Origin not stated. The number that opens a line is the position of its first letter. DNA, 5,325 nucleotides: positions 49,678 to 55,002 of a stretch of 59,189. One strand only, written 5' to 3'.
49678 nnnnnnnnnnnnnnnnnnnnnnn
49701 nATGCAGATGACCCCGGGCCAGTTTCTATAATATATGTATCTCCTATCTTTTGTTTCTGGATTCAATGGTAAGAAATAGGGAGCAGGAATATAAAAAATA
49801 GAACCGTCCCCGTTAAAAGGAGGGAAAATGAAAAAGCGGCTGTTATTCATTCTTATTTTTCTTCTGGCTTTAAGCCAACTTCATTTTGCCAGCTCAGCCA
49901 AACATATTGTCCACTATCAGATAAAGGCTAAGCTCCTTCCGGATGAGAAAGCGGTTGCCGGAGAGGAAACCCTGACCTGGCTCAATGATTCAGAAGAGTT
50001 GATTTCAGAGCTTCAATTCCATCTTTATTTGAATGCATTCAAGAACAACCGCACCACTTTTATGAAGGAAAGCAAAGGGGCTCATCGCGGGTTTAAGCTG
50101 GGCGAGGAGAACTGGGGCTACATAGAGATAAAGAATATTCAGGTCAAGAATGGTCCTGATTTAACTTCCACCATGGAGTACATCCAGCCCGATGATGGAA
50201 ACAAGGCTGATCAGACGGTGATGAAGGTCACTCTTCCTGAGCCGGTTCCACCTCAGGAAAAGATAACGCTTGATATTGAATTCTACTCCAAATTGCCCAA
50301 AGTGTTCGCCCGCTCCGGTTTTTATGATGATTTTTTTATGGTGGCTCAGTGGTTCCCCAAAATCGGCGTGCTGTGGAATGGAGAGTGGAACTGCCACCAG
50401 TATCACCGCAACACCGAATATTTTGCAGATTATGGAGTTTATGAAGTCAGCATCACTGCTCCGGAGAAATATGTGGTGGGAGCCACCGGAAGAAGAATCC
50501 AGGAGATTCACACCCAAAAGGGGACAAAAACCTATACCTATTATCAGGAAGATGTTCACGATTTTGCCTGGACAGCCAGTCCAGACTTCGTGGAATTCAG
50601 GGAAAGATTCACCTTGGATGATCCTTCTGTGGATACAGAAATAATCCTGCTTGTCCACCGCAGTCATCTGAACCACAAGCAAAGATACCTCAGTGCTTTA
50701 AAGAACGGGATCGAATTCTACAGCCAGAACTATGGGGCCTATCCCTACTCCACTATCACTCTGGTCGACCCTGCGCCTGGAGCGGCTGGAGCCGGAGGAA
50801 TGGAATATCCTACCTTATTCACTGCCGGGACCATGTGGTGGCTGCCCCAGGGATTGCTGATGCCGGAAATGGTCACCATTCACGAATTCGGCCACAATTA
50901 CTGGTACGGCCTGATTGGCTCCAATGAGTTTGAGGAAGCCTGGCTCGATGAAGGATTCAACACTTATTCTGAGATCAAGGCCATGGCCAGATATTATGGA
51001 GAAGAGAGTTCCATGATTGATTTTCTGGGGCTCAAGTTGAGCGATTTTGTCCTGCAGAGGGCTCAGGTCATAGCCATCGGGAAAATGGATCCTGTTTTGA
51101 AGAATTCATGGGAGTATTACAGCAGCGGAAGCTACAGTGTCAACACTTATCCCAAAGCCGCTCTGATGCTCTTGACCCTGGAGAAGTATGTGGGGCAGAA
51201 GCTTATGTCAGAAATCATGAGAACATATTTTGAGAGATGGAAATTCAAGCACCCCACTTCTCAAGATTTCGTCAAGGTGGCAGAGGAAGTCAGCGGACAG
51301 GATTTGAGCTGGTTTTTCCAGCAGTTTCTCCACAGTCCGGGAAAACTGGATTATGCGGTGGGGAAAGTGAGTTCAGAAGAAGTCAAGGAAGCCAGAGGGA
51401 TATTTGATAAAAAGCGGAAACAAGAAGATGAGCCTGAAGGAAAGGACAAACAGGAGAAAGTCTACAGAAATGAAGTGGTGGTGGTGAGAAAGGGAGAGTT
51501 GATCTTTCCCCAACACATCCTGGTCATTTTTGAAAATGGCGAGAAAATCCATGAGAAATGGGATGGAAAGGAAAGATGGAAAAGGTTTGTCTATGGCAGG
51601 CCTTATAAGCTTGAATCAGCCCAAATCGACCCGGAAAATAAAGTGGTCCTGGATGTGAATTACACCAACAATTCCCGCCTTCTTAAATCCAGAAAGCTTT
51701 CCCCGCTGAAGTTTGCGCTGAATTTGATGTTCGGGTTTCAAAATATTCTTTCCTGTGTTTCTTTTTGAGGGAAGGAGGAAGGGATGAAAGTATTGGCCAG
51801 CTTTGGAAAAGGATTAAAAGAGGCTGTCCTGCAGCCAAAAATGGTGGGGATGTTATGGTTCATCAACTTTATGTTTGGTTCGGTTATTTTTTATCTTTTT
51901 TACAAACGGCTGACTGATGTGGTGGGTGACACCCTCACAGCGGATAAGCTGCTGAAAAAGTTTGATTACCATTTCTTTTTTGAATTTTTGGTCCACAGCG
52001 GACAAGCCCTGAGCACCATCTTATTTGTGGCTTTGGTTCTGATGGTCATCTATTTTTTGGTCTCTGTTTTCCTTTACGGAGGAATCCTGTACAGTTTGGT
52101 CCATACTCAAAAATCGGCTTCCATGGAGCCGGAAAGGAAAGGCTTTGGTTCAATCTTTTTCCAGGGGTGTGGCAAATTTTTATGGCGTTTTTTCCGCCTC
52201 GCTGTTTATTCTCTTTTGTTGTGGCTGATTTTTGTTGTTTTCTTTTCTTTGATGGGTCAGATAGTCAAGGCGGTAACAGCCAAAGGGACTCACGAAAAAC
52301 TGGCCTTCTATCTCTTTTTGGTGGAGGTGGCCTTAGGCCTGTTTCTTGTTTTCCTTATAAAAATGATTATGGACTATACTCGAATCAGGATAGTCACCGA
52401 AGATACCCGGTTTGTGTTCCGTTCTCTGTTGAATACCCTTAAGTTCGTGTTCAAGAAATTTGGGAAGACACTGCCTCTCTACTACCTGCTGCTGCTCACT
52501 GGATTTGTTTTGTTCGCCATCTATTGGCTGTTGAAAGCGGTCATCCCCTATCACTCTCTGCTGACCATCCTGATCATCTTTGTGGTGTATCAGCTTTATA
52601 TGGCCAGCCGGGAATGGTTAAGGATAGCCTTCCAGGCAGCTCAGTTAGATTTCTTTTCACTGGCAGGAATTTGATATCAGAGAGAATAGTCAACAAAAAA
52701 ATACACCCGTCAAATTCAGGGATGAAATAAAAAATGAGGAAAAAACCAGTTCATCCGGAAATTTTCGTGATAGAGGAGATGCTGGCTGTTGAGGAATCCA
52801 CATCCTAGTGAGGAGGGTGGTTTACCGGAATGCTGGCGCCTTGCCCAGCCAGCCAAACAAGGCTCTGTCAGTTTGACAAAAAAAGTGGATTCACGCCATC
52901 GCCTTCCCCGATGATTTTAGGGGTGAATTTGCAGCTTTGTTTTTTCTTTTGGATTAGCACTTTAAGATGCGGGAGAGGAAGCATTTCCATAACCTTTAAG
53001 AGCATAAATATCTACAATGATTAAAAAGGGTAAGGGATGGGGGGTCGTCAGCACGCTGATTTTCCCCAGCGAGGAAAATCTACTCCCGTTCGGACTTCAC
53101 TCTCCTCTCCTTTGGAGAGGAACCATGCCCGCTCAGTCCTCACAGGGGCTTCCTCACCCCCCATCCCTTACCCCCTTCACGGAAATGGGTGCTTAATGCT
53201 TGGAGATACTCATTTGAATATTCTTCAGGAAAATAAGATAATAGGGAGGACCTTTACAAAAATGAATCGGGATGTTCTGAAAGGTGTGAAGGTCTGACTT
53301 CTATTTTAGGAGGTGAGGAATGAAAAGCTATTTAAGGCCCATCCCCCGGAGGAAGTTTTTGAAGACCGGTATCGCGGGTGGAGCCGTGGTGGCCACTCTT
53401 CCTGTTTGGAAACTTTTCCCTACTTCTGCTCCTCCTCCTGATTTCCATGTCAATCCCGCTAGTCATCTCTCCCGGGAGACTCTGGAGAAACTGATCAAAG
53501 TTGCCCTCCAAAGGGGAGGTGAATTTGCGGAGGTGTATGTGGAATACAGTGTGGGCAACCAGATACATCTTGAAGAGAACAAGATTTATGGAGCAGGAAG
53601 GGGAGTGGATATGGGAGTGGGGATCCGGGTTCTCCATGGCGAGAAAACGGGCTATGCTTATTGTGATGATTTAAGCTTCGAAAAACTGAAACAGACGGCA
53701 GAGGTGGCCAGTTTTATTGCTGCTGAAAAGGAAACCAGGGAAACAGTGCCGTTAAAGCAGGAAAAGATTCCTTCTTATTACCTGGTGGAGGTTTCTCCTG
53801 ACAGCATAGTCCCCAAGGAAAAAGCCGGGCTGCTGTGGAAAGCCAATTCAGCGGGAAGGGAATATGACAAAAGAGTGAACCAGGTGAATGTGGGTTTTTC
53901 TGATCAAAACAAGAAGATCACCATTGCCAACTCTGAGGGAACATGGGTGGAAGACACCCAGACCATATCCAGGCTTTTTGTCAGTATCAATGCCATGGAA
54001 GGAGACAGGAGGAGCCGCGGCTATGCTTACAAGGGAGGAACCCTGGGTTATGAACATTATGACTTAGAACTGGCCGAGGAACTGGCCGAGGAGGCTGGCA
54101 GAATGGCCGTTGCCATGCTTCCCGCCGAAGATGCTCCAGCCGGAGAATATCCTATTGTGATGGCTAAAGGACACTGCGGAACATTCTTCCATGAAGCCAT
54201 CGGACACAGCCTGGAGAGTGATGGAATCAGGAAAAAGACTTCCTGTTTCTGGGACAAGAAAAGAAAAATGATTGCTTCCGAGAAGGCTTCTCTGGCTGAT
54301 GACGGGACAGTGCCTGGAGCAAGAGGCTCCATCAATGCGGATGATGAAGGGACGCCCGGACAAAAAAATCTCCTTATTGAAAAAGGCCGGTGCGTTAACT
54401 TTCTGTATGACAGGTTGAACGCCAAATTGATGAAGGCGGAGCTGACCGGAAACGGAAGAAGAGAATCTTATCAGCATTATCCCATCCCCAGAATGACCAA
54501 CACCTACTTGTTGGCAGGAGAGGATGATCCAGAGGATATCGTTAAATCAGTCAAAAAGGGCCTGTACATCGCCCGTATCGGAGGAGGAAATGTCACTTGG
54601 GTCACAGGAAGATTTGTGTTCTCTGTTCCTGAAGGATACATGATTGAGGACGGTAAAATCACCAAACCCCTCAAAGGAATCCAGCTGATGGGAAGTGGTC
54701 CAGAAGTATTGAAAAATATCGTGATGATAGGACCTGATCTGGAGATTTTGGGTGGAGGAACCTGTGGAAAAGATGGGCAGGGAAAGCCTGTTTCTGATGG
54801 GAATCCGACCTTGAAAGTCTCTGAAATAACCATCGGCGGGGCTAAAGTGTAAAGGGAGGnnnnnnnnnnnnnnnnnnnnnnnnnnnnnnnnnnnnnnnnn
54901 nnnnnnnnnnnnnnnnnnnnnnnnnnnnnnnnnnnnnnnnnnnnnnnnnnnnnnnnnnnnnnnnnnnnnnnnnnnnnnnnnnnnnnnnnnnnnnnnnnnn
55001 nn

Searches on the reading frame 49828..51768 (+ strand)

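Call 16: search_protein_families(library=pfam, proteins=[window:49828-51768:+])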
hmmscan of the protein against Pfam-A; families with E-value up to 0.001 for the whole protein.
window:49828-51768:+ (646 aa): 1 family
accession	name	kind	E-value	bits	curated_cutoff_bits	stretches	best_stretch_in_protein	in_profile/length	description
PF01433.26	Peptidase_M1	-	4.6e-17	62.8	27.7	1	293-500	8-218/218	Peptidase family M1 domain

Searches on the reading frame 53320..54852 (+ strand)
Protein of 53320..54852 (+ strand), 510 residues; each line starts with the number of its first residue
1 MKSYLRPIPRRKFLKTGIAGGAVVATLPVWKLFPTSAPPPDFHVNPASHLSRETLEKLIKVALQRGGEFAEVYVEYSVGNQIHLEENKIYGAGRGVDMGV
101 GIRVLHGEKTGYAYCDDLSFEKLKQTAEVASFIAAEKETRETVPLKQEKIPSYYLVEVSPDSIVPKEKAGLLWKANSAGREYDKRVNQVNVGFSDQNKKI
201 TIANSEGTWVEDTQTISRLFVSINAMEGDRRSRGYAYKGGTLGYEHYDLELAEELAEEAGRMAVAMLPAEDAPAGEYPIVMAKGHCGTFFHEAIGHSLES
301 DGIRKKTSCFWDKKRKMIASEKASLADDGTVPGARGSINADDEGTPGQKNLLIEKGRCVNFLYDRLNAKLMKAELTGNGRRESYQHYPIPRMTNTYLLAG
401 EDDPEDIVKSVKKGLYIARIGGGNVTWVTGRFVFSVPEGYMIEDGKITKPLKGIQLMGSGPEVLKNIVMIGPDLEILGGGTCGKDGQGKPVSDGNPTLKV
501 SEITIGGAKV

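Call 37: search_protein_families(library=pfam, proteins=[window:53320-54852:+], max_evalue=0.00001)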
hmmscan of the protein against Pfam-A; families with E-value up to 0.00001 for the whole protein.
window:53320-54852:+ (510 aa): 3 families
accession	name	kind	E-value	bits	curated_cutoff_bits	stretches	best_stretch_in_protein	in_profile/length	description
PF19289.4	PmbA_TldD_3rd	-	2.6e-61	207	22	1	275-507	2-220/220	PmbA/TldA metallopeptidase C-terminal domain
PF19290.4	PmbA_TldD_2nd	-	5.4e-19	69.1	20.9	1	160-267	3-109/109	PmbA/TldA metallopeptidase central domain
PF01523.21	PmbA_TldD_1st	-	3.2e-17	62.9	20.9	1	70-134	1-65/65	PmbA/TldA metallopeptidase domain 1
